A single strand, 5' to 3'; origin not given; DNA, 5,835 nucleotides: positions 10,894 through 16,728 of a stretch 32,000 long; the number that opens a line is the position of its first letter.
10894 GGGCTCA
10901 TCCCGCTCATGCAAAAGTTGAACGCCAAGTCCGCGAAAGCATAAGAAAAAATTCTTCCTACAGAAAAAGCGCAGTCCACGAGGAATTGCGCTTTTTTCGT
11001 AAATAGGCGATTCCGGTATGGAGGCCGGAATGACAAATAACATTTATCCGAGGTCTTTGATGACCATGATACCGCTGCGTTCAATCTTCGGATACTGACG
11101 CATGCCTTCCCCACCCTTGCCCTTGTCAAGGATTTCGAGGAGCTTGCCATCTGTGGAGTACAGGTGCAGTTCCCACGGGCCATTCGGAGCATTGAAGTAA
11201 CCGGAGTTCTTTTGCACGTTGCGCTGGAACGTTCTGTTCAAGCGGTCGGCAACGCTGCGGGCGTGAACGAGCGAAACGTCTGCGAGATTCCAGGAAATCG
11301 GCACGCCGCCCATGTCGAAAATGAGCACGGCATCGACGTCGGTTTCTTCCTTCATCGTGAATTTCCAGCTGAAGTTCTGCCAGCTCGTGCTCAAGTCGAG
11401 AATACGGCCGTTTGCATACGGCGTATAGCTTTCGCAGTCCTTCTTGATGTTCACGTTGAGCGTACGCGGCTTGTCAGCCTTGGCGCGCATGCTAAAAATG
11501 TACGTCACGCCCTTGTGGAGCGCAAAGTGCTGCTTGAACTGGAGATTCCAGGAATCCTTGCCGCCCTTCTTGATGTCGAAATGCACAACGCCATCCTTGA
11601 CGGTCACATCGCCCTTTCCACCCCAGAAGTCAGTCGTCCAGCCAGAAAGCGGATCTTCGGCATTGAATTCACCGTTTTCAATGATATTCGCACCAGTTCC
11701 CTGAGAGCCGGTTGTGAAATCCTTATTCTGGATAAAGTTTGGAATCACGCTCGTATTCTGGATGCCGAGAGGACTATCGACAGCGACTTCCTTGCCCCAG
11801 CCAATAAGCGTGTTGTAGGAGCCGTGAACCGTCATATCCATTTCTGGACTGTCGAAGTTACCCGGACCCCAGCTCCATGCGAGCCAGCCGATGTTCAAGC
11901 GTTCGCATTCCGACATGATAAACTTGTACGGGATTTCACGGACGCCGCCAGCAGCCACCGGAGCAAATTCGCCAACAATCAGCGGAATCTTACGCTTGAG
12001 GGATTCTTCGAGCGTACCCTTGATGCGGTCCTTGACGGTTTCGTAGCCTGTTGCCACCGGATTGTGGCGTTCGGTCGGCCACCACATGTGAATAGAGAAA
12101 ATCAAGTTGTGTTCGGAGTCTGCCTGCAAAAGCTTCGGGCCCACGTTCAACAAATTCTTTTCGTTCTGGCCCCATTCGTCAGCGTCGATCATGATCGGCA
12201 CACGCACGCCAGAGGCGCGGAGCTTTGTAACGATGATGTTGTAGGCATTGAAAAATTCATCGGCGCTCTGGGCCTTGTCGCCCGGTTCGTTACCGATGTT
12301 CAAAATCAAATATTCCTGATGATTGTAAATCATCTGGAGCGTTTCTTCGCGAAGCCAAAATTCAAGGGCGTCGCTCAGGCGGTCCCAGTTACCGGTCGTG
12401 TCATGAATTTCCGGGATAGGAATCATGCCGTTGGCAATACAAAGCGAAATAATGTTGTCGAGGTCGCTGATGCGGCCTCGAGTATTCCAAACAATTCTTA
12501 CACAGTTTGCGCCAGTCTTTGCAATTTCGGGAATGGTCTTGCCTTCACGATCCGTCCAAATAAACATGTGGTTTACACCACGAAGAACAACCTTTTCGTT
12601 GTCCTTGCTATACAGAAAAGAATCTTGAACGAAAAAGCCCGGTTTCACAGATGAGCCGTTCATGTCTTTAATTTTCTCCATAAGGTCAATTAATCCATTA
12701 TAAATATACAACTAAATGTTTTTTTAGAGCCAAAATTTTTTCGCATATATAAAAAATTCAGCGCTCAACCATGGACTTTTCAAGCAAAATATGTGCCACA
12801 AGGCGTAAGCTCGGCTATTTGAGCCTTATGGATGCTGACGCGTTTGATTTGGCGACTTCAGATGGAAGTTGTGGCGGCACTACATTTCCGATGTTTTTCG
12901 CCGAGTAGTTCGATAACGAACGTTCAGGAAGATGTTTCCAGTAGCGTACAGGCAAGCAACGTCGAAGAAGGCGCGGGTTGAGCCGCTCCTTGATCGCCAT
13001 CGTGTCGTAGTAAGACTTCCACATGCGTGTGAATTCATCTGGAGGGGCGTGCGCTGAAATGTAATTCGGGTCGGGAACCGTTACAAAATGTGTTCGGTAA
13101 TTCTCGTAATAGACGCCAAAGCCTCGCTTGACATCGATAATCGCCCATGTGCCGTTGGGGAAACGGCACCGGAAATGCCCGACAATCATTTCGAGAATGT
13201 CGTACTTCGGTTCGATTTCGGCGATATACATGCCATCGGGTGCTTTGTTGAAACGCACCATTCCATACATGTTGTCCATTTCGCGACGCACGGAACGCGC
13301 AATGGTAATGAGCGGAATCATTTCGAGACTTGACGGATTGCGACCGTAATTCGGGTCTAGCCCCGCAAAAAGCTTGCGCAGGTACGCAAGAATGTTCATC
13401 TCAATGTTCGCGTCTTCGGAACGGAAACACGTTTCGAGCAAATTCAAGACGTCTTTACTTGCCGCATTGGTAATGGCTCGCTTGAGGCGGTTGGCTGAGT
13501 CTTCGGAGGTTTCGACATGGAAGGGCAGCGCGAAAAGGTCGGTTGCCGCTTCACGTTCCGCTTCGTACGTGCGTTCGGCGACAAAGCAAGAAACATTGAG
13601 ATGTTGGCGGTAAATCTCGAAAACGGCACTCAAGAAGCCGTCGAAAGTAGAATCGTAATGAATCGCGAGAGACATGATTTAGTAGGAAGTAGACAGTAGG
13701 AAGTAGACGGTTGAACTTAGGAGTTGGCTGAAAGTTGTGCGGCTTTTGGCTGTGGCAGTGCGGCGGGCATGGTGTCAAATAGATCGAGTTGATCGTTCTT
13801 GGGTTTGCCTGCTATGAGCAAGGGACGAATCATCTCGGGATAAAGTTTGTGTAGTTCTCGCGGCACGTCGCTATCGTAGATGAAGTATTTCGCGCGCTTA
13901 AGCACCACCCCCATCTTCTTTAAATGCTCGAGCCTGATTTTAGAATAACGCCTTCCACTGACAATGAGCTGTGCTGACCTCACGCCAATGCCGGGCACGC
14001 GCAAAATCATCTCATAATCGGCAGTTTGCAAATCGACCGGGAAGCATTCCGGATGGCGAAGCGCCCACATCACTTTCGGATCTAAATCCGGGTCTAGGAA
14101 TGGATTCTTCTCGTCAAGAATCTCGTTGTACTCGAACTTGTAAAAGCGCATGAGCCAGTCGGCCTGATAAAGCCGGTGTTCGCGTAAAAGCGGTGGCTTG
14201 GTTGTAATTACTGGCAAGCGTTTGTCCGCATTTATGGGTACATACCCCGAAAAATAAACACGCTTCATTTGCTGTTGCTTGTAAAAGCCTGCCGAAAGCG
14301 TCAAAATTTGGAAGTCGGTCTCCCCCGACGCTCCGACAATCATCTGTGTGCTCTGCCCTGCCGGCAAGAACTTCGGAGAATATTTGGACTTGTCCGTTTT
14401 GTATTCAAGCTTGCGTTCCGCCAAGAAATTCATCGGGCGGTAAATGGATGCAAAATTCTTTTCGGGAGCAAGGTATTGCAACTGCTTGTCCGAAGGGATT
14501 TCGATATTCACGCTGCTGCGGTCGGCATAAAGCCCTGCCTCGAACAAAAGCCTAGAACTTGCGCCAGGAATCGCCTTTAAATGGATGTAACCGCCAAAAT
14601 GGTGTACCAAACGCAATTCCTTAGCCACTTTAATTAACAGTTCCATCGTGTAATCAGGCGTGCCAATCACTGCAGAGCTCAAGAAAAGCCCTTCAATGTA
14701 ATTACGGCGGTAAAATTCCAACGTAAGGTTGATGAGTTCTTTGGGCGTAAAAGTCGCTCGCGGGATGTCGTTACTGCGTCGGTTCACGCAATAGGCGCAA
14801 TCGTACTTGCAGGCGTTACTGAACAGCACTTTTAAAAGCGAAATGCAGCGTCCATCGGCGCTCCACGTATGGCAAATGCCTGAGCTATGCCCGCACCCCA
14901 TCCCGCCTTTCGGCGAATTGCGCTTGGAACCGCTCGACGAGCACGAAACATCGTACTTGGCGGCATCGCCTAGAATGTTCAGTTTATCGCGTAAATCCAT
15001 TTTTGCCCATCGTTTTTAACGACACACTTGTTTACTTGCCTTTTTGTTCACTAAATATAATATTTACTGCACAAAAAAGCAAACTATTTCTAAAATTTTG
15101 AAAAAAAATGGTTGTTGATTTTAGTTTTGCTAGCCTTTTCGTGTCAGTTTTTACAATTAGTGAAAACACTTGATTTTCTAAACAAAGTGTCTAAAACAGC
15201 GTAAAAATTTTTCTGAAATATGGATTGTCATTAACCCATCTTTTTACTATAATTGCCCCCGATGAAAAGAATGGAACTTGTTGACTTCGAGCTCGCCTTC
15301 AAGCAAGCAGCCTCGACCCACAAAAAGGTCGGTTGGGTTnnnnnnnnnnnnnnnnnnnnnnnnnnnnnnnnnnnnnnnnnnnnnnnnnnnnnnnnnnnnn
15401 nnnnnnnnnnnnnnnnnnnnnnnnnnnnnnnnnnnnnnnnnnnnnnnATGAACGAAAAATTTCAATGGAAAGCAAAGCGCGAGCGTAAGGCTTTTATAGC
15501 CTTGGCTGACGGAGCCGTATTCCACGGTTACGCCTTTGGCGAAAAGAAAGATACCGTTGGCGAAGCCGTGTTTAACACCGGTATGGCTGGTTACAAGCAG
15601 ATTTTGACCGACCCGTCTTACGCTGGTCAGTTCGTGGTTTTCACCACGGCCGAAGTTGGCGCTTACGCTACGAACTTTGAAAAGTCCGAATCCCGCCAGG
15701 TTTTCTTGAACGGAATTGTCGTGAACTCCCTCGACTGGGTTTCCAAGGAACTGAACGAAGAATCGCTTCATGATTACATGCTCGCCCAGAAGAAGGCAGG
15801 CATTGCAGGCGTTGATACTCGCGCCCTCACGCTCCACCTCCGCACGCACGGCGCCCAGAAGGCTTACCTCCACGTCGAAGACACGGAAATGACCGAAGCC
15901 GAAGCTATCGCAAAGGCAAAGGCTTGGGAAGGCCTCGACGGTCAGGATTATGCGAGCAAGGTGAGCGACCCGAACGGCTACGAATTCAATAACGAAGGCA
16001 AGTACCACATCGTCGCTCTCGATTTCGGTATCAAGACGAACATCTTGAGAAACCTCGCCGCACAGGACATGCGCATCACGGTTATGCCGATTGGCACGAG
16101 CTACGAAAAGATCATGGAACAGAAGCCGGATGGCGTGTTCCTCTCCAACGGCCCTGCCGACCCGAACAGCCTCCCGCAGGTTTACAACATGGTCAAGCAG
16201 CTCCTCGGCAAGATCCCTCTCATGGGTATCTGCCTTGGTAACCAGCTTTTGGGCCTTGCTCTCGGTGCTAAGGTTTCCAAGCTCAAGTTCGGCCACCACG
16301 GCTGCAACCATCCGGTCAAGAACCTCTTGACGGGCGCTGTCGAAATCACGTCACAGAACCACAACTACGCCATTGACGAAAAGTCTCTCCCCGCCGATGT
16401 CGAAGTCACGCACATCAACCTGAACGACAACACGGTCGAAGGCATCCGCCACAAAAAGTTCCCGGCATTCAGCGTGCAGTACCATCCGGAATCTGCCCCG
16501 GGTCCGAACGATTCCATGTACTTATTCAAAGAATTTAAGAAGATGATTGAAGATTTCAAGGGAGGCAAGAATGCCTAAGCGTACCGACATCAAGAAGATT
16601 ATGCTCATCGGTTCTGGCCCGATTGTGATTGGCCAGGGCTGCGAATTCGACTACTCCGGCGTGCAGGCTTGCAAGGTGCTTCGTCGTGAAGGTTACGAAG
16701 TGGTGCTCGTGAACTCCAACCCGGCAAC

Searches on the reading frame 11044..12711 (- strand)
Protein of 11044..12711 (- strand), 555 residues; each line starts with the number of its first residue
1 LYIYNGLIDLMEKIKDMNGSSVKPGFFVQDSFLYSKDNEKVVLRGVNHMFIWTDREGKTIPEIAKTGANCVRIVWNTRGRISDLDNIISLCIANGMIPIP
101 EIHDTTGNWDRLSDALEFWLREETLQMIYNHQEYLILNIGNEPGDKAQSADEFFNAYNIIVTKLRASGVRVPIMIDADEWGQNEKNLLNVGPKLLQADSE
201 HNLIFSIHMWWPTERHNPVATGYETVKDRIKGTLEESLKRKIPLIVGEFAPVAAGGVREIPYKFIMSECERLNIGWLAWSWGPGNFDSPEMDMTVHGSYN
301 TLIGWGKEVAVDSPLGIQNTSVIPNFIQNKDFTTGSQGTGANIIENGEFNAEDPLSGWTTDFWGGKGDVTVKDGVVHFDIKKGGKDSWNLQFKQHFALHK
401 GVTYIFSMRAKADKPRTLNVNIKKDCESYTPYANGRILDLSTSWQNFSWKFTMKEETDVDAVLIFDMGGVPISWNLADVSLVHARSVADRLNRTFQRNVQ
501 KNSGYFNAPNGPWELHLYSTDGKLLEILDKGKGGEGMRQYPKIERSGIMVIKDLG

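Call 6: search_protein_families(library=pfam, proteins=[window:11044-12711:-])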
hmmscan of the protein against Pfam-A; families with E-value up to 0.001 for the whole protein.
window:11044-12711:- (555 aa): 2 families
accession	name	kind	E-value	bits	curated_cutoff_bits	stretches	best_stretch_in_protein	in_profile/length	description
PF00150.24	Cellulase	-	5e-25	88.9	23.5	1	36-283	3-270/272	Cellulase (glycosyl hydrolase family 5)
PF02018.23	CBM_4_9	-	9.6e-15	55.6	25.9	1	341-468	1-132/136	Carbohydrate binding domain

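Call 81: find_encoding_contigs(protein=window:11044-12663:-, flank=3000, max_places=6)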
Protein window:11044-12663:- (539 aa): no gene with exactly this product is on record in the collection.

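Call 82: find_homologous_proteins(query=window:11044-12663:-, max_evalue=1e-60)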
Query window:11044-12663:- (539 aa): 471 proteins with E <= 1e-60 among 8000 candidates; the best 120 are listed.
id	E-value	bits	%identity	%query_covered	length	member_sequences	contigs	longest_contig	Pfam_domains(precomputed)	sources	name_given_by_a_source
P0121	0.0e+0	1267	100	100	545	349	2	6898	PF00150.25,PF02018.24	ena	-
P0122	0.0e+0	1110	85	100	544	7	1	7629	PF00150.25,PF02018.24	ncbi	-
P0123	0.0e+0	1065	81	100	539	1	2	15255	PF00150.25,PF02018.24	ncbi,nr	ncbi:MAG: cellulase family glycosylhydrolase [Fibrobacter sp.]|nr:cellulase family glycosylhydrolase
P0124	0.0e+0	1062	81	100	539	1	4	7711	PF00150.25,PF02018.24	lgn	-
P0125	0.0e+0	1056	81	100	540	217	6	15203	PF00150.25,PF02018.24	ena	-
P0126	0.0e+0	1055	80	100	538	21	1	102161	PF00150.25,PF02018.24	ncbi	-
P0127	0.0e+0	1054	81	100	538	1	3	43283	PF00150.25,PF02018.24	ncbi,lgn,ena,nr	ncbi:MAG: cellulase family glycosylhydrolase [Fibrobacteraceae bacterium]|nr:cellulase family glycos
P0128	0.0e+0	1051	80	100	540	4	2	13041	PF00150.25,PF02018.24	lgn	-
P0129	0.0e+0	1050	79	100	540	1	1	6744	PF00150.25,PF02018.24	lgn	-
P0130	0.0e+0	1047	80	100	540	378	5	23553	PF00150.25,PF02018.24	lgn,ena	-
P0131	0.0e+0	1047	81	100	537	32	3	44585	PF00150.25,PF02018.24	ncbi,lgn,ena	-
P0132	0.0e+0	1047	79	100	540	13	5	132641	PF00150.25,PF02018.24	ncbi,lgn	-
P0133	0.0e+0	1046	80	100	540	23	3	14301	PF00150.25,PF02018.24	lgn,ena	-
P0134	0.0e+0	1045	81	100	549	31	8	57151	PF00150.25,PF02018.24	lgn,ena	-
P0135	0.0e+0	1045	81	100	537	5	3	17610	PF00150.25,PF02018.24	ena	-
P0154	0.0e+0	1038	79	100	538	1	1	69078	PF00150.25,PF02018.24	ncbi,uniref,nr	ncbi:cellulase family glycosylhydrolase [Fibrobacter sp. UWP2]|uniref:cellulase family glycosylhydro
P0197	5.0e-269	912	71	99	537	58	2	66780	PF00150.25,PF02018.24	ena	-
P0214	1.0e-253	861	67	99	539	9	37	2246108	PF00150.25,PF02018.24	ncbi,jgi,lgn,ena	jgi:mannan endo-1,4-beta-mannosidase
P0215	3.4e-235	800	62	99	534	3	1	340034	PF00150.25,PF02018.24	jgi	-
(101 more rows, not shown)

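Call 83: find_encoding_contigs(protein=P0126, flank=1500, max_places=1)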
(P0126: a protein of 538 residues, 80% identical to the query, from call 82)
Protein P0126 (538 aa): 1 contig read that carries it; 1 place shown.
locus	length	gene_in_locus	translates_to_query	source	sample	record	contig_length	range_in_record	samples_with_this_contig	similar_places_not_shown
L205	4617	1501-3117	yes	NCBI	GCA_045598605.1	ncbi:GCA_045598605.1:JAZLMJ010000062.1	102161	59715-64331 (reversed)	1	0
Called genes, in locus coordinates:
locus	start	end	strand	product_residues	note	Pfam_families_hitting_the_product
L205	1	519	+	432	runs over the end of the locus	PF04055:Radical_SAM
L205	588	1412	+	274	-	PF13566:DUF4130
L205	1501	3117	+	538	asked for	PF00150:Cellulase, PF02018:CBM_4_9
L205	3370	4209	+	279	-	PF14394:DUF4423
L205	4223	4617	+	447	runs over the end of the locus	PF17210:SdrD_B (faint), PF13620:CarboxypepD_reg, PF13715:CarbopepD_reg_2 (faint), PF13385:Laminin_G_3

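Call 84: find_encoding_contigs(protein=P0154, flank=1500, max_places=1)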
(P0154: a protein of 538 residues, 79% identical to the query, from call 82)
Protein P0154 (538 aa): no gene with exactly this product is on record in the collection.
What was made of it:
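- Tried and rejected: The exact GH5 protein is not on record (call 81), and P0154 could not be located (call 84).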

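Call 85: find_encoding_contigs(protein=P0197, flank=1500, max_places=1)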
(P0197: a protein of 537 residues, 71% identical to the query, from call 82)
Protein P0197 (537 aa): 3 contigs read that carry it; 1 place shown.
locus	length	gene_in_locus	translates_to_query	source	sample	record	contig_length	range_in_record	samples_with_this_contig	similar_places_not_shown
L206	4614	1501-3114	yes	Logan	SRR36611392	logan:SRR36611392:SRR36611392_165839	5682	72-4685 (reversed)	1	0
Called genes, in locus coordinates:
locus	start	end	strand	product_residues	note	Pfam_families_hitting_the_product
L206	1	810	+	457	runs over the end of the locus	PF01551:Peptidase_M23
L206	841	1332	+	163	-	-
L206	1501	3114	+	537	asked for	PF00150:Cellulase, PF02018:CBM_4_9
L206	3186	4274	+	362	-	PF00072:Response_reg, PF13487:HD_5, PF01966:HD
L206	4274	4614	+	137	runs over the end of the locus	?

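Call 86: find_encoding_contigs(protein=P0214, flank=1500, max_places=1)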
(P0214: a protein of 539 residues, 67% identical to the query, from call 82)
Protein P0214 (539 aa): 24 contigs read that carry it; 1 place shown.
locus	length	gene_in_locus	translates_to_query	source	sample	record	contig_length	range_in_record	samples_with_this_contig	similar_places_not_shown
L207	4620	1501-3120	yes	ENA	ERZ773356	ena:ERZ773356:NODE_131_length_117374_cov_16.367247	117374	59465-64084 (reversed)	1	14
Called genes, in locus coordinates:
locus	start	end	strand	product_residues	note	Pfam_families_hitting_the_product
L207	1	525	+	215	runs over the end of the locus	PF01712:dNK, PF02223:Thymidylate_kin, PF13238:AAA_18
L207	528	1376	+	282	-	PF02569:Pantoate_ligase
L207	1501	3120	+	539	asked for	PF00150:Cellulase, PF02018:CBM_4_9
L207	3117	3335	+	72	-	-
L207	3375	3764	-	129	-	-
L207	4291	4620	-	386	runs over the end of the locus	PF03781:FGE-sulfatase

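Call 87: find_encoding_contigs(protein=P0215, flank=1500, max_places=1)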
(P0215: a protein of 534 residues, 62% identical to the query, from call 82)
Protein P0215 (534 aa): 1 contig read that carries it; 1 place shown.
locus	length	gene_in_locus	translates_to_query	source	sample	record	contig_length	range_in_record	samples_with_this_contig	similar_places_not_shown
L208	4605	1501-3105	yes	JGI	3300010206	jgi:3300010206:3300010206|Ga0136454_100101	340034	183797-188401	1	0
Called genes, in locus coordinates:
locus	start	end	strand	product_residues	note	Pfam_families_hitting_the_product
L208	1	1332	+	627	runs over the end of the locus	PF02705:K_trans, PF22776:K_trans_C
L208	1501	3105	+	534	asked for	PF00150:Cellulase, PF02018:CBM_4_9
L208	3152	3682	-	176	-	PF00565:SNase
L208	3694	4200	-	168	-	PF01713:Smr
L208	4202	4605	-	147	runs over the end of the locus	-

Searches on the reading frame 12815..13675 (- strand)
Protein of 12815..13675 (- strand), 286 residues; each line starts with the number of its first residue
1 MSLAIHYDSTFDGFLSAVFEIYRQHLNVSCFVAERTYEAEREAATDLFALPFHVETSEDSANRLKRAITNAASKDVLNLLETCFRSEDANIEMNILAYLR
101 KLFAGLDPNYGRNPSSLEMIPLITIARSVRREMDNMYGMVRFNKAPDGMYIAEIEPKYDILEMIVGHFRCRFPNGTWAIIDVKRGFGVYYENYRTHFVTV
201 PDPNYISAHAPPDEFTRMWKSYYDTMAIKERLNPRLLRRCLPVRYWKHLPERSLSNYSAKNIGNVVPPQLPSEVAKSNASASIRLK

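Call 6: search_protein_families(library=pfam, proteins=[window:12815-13675:-])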
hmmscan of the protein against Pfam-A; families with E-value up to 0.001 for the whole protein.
window:12815-13675:- (286 aa): 1 family
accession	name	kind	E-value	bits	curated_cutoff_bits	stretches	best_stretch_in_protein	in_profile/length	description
PF13566.11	DUF4130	-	3.9e-40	137.7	27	1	91-251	3-146/146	Domain of unknown function (DUF4130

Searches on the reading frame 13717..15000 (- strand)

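Call 6: search_protein_families(library=pfam, proteins=[window:13717-15000:-])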
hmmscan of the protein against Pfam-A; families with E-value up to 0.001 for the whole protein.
window:13717-15000:- (427 aa): 2 families
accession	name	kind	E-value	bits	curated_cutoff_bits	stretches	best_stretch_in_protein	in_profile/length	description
PF04055.27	Radical_SAM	-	1.1e-07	32.6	29.5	1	59-199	2-142/166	Radical SAM superfamily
PF13353.11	Fer4_12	-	0.00089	20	22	0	58-128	9-76/137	4Fe-4S single cluster domain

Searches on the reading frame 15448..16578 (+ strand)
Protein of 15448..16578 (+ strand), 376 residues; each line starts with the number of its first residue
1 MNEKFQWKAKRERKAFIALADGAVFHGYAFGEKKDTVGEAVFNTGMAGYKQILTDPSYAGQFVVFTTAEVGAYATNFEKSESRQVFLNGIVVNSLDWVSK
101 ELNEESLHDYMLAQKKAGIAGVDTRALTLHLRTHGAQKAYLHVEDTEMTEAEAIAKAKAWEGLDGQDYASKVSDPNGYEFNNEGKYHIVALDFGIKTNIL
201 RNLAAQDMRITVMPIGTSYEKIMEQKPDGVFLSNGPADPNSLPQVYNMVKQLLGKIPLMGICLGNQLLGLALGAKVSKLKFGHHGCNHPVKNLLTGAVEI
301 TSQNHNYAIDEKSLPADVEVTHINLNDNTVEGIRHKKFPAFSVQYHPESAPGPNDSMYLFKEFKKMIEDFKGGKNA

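Call 8: search_protein_families(library=pfam, proteins=[window:15448-16578:+])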
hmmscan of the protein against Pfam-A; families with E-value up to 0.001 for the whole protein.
window:15448-16578:+ (376 aa): 3 families
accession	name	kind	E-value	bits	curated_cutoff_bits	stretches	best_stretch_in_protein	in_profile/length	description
PF00117.34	GATase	-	2.8e-53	180.8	22.8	1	190-365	2-189/190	Glutamine amidotransferase class-I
PF00988.28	CPSase_sm_chain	-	4e-40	137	27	1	18-140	2-125/126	Carbamoyl-phosphate synthase small chain, CPSase domain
PF07722.19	Peptidase_C26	-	3.1e-07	30.8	20.5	0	297-348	170-219/219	Peptidase C26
